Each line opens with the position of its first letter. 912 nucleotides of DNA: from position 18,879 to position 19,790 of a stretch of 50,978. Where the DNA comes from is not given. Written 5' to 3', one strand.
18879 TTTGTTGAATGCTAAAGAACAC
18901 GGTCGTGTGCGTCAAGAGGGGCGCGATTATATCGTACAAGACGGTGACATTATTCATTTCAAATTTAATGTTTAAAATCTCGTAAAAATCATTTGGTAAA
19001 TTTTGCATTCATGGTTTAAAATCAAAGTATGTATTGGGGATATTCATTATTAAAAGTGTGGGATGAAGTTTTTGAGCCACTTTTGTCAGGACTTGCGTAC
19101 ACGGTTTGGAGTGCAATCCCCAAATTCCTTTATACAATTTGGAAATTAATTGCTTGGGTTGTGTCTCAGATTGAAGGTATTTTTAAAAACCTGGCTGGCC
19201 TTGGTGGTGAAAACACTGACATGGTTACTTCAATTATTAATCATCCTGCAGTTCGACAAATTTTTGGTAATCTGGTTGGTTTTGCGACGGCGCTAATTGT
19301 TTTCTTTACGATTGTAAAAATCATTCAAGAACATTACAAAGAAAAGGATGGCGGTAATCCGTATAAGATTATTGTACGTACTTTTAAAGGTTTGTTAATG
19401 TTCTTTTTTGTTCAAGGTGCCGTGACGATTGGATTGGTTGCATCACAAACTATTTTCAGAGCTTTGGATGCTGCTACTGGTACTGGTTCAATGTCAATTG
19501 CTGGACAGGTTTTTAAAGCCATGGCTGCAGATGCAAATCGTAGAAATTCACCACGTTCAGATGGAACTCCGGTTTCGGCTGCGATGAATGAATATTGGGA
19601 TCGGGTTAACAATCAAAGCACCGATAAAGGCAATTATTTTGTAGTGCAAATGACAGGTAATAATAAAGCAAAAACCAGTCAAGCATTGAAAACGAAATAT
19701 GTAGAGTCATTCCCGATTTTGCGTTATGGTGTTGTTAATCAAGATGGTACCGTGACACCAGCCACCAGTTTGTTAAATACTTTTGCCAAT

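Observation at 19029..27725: Orphan two-gene T4SS-like module (giant VirB6-like membrane protein plus VirB3/VirB4-fusion ATPase) between housekeeping operons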

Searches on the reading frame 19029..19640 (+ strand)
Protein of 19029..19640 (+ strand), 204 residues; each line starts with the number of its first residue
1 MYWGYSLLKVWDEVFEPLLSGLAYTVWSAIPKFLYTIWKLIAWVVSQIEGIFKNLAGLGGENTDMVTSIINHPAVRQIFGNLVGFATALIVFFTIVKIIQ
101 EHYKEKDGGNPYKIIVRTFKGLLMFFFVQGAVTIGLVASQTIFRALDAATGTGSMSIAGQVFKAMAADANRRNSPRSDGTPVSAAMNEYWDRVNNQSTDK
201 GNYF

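Call 53: search_protein_families(library=pfam, proteins=[window:19029-19640:+], max_evalue=10)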
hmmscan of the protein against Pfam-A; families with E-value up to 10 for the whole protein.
window:19029-19640:+ (204 aa): 1 family
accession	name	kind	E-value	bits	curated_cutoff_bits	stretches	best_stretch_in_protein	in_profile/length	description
PF19597.4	TrbL_4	-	0.00093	19.1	27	1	40-130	12-105/276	Conjugal transfer protein TrbL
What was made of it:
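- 19029..19640 (+): N-terminal membrane block (aa 1-204, about 3 TM helices). This is the first half of the TrbL/VirB6-like core. Pfam TrbL_4 aa 40-130 matches profile positions 12-105, E 9e-4 (call 53).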
